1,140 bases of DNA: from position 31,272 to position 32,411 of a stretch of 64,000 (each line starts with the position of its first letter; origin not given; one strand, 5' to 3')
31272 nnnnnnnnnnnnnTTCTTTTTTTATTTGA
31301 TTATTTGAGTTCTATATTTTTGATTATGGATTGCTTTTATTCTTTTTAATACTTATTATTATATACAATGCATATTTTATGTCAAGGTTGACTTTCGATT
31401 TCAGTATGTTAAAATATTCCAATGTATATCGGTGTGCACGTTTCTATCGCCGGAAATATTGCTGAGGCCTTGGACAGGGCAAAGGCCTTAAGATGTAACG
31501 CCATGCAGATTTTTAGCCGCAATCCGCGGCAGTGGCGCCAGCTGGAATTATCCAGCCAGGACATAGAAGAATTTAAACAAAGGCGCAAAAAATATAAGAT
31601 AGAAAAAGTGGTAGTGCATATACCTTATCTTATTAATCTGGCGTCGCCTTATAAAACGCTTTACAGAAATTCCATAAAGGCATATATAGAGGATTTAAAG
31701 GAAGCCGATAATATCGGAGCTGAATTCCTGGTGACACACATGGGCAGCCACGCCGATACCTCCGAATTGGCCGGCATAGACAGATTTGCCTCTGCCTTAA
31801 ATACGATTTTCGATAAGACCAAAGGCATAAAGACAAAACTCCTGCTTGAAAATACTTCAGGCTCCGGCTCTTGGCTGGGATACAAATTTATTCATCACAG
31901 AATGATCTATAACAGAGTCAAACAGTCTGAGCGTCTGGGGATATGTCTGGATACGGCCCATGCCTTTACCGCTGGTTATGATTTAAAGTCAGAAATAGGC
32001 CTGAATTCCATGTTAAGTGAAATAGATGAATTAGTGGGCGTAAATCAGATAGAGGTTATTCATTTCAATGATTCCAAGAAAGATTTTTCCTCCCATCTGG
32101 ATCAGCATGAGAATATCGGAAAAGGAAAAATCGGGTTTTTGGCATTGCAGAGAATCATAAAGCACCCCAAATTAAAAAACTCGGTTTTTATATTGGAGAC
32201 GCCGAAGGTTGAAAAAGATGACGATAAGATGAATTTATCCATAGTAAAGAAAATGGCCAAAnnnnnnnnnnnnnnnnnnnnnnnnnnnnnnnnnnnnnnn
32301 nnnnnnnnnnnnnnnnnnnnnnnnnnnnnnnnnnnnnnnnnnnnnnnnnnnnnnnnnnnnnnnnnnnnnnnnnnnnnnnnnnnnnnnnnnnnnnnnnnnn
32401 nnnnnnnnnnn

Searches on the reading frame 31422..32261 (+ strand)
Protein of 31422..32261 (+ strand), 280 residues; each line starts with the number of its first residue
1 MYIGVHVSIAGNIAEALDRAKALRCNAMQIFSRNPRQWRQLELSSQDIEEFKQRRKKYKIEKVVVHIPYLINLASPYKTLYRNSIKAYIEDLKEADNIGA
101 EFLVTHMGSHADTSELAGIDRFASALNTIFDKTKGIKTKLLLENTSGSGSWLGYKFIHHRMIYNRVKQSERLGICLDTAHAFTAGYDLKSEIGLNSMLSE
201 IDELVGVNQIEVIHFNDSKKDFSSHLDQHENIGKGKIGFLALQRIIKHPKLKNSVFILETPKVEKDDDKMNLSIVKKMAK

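Call 88: search_protein_families(library=pfam, proteins=[window:31422-32261:+], max_evalue=0.001)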
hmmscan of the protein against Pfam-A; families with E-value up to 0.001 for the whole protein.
window:31422-32261:+ (280 aa): 1 family
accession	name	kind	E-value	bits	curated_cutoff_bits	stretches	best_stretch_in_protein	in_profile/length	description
PF01261.30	AP_endonuc_2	-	6.6e-45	154.2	31.1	1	17-264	1-233/249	Xylose isomerase-like TIM barrel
